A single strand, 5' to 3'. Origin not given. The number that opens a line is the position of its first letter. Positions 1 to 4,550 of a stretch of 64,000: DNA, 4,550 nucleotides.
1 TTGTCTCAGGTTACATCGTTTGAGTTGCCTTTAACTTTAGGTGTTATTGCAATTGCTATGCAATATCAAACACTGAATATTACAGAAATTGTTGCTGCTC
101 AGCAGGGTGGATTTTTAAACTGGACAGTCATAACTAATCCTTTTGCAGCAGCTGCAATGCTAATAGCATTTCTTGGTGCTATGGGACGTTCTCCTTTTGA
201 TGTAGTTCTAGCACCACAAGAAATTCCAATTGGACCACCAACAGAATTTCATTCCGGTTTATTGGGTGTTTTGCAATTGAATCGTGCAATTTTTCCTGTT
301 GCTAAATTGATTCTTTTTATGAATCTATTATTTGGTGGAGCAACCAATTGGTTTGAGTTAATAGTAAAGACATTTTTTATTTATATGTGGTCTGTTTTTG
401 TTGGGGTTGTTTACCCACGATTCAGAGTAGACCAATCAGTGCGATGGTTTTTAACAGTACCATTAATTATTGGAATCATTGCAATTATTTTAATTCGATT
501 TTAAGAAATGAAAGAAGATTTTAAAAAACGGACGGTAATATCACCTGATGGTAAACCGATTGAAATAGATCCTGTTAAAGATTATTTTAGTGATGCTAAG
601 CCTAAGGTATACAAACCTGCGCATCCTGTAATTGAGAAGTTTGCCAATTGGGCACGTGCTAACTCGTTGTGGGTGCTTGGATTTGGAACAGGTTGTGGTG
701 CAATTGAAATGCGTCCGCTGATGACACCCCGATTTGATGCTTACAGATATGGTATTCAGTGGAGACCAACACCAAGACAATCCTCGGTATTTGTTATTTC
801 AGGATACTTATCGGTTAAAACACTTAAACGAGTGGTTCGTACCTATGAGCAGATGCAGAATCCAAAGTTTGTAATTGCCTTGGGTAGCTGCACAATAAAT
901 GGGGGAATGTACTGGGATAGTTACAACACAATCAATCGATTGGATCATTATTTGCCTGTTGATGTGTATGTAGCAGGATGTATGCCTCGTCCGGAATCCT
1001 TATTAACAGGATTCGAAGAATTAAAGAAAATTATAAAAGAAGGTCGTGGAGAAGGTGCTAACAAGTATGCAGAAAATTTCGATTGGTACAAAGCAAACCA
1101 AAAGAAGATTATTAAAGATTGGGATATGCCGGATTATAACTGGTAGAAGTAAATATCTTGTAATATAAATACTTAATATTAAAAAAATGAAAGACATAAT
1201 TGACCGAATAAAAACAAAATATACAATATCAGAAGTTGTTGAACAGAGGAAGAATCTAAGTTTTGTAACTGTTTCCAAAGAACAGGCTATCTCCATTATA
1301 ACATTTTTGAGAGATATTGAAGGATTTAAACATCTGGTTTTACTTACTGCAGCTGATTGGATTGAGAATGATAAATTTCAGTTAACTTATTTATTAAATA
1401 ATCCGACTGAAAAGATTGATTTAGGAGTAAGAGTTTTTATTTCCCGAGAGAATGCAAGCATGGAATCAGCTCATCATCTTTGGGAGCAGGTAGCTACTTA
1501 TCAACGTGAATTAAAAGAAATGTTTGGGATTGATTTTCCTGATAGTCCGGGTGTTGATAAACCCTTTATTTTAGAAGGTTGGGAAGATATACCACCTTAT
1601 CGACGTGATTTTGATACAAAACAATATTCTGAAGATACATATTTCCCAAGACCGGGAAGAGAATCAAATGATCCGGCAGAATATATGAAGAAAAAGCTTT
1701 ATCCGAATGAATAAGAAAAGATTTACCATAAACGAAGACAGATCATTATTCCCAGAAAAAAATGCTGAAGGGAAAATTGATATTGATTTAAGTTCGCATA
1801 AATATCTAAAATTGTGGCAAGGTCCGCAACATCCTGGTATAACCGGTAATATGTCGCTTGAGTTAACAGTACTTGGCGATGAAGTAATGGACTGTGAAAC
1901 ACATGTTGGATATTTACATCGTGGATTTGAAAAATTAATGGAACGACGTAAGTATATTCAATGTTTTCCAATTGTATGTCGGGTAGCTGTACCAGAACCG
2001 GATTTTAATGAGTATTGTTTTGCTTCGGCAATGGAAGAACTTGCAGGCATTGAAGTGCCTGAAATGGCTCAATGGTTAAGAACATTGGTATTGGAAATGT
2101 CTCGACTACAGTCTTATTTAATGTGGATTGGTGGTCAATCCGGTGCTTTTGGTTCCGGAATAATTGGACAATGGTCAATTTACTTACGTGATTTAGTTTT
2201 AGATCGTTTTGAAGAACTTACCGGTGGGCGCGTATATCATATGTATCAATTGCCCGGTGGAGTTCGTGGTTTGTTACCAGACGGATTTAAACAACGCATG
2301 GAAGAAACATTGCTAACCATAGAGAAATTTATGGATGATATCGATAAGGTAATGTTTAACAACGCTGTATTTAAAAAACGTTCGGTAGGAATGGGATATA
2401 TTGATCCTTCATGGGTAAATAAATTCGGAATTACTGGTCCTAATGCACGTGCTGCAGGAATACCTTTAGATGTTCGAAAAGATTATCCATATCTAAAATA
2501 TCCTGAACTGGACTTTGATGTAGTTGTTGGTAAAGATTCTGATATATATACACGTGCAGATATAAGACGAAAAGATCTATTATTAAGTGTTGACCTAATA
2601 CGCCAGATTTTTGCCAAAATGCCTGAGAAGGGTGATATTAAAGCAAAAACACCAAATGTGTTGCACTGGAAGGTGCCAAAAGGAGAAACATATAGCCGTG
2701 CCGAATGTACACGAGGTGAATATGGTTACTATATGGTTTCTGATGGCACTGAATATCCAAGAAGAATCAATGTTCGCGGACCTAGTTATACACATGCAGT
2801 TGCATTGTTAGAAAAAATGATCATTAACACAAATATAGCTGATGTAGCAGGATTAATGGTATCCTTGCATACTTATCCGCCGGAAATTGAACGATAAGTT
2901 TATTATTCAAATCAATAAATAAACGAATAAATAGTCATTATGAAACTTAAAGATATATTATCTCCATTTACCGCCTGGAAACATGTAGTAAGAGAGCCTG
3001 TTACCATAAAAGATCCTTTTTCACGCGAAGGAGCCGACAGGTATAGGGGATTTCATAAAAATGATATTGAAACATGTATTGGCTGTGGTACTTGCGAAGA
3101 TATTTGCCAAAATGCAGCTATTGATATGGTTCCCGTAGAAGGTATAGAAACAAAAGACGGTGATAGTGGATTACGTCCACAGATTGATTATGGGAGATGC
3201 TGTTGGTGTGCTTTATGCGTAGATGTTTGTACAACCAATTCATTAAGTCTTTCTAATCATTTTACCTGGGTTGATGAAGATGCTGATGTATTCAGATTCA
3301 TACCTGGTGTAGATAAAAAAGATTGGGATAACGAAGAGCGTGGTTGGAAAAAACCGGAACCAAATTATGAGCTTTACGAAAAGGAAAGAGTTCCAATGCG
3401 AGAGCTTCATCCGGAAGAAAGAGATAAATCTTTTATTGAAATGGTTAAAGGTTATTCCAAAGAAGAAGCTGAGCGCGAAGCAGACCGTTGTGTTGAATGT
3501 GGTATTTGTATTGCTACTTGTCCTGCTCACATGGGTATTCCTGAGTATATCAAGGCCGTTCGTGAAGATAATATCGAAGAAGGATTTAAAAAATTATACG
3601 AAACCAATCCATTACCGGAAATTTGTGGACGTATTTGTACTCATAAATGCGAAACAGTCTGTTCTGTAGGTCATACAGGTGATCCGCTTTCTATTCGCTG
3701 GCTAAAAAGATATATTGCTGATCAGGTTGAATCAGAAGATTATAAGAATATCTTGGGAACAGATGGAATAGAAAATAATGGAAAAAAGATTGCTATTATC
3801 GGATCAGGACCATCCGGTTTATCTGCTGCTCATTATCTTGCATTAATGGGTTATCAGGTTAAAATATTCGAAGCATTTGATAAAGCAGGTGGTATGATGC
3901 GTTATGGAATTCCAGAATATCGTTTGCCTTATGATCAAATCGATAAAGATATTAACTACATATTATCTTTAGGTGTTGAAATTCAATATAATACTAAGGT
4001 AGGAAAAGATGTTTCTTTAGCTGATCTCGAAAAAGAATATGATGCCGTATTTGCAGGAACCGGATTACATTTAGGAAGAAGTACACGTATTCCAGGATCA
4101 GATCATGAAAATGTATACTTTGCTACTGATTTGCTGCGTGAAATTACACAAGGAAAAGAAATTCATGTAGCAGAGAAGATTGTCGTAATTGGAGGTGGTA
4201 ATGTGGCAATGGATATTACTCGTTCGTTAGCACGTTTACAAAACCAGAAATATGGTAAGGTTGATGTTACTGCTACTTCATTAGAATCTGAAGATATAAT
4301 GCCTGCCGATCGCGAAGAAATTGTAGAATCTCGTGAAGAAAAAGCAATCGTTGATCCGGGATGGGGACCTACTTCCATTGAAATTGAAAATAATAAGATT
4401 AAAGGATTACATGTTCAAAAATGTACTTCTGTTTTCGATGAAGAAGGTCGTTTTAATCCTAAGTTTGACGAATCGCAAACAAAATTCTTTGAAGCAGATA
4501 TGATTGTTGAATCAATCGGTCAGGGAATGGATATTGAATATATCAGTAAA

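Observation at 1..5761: Ech-ordered hydrogenase-like membrane module without a NiFe site, in one operon with a GltD/PreT-like flavoprotein and a DHOD-like FMN protein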

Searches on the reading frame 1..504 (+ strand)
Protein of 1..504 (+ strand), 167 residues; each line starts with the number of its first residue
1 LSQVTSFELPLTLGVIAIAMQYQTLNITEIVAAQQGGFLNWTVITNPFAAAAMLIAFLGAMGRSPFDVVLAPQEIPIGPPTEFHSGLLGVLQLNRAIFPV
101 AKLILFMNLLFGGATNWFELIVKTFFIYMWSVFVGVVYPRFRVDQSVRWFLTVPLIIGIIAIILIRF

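Call 3: search_protein_families(library=pfam, proteins=[window:1-504:+], max_evalue=0.01)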
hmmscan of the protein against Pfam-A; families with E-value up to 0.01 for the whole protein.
window:1-504:+ (167 aa): 1 family
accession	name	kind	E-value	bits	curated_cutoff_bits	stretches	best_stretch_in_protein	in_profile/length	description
PF00146.26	NADHdh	-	5.9e-29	101.8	27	1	2-165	134-297/298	NADH dehydrogenase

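Call 4: search_protein_families(library=ncbifam, proteins=[window:1-504:+], max_evalue=0.01)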
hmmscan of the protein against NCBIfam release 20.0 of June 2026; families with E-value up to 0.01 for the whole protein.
window:1-504:+ (167 aa): 7 families
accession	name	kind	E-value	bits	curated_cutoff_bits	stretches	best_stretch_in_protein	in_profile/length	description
NF004741.0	PRK06076.1-2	equivalog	6.7e-27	94.6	305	1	3-164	161-328/337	NADH-quinone oxidoreductase subunit NuoH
NF040610.1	F420_dehyd_FpoH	exception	2.3e-14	53.5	475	1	3-155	158-324/339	F420H2 dehydrogenase subunit FpoH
NF004744.0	PRK06076.1-5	equivalog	4.6e-12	45.7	542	1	2-113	167-279/372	NADH-quinone oxidoreductase subunit NuoH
NF004740.0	PRK06076.1-1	equivalog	3.2e-10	40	399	1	2-162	151-313/325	NADH-quinone oxidoreductase subunit NuoH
NF004745.0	PRK06076.1-6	equivalog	7e-10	38.6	450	1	2-165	152-329/341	NADH-quinone oxidoreductase subunit NuoH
NF004742.0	PRK06076.1-3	equivalog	2.5e-07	30.2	531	1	2-163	161-344/356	NADH-quinone oxidoreductase subunit NuoH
NF004743.0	PRK06076.1-4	equivalog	1.2e-06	27.7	494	1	2-115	162-272/433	NADH-quinone oxidoreductase subunit NuoH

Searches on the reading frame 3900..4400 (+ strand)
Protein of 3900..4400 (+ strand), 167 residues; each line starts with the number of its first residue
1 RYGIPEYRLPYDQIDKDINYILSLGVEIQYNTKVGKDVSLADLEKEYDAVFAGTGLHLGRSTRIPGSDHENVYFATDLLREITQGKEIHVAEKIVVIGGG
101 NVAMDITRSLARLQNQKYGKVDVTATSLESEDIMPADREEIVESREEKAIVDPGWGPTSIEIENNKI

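Call 70: search_solved_structures(query=window:3900-4400:+, max_evalue=1e-10, show_alignments=5)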
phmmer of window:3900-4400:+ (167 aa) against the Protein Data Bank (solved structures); distinct sequences matched with E-value up to 1e-10: 8.
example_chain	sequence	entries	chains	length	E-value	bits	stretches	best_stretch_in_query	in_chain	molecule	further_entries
9n5u_A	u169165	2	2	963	3.7e-33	118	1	1-147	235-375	NfnA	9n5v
8oh5_C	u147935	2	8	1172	4.7e-28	101.4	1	1-148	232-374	Formate dehydrogenase-O, major subunit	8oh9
9bov_A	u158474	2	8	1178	2.7e-25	92.5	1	1-148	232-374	Molybdopterin oxidoreductase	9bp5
4ylf_B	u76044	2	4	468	1.2e-22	83.9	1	2-147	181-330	Dihydropyrimidine dehydrogenase subunit A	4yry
5jca_L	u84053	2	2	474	1.1e-19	74.2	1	2-118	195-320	NADH-dependent Ferredoxin:NADP Oxidoreductase (NfnI) subunit alpha | NADH-dependent Ferredoxin:NADP Oxidoreductase subunit alpha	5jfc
5vj7_A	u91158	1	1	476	1.2e-19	74.1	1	2-137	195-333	Oxidoreductase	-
2vdc_G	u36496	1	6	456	1.7e-11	47.6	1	2-147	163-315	GLUTAMATE SYNTHASE [NADPH] SMALL CHAIN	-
6s6s_G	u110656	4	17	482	2e-11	47.4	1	2-147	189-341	Glutamate synthase [NADPH] small chain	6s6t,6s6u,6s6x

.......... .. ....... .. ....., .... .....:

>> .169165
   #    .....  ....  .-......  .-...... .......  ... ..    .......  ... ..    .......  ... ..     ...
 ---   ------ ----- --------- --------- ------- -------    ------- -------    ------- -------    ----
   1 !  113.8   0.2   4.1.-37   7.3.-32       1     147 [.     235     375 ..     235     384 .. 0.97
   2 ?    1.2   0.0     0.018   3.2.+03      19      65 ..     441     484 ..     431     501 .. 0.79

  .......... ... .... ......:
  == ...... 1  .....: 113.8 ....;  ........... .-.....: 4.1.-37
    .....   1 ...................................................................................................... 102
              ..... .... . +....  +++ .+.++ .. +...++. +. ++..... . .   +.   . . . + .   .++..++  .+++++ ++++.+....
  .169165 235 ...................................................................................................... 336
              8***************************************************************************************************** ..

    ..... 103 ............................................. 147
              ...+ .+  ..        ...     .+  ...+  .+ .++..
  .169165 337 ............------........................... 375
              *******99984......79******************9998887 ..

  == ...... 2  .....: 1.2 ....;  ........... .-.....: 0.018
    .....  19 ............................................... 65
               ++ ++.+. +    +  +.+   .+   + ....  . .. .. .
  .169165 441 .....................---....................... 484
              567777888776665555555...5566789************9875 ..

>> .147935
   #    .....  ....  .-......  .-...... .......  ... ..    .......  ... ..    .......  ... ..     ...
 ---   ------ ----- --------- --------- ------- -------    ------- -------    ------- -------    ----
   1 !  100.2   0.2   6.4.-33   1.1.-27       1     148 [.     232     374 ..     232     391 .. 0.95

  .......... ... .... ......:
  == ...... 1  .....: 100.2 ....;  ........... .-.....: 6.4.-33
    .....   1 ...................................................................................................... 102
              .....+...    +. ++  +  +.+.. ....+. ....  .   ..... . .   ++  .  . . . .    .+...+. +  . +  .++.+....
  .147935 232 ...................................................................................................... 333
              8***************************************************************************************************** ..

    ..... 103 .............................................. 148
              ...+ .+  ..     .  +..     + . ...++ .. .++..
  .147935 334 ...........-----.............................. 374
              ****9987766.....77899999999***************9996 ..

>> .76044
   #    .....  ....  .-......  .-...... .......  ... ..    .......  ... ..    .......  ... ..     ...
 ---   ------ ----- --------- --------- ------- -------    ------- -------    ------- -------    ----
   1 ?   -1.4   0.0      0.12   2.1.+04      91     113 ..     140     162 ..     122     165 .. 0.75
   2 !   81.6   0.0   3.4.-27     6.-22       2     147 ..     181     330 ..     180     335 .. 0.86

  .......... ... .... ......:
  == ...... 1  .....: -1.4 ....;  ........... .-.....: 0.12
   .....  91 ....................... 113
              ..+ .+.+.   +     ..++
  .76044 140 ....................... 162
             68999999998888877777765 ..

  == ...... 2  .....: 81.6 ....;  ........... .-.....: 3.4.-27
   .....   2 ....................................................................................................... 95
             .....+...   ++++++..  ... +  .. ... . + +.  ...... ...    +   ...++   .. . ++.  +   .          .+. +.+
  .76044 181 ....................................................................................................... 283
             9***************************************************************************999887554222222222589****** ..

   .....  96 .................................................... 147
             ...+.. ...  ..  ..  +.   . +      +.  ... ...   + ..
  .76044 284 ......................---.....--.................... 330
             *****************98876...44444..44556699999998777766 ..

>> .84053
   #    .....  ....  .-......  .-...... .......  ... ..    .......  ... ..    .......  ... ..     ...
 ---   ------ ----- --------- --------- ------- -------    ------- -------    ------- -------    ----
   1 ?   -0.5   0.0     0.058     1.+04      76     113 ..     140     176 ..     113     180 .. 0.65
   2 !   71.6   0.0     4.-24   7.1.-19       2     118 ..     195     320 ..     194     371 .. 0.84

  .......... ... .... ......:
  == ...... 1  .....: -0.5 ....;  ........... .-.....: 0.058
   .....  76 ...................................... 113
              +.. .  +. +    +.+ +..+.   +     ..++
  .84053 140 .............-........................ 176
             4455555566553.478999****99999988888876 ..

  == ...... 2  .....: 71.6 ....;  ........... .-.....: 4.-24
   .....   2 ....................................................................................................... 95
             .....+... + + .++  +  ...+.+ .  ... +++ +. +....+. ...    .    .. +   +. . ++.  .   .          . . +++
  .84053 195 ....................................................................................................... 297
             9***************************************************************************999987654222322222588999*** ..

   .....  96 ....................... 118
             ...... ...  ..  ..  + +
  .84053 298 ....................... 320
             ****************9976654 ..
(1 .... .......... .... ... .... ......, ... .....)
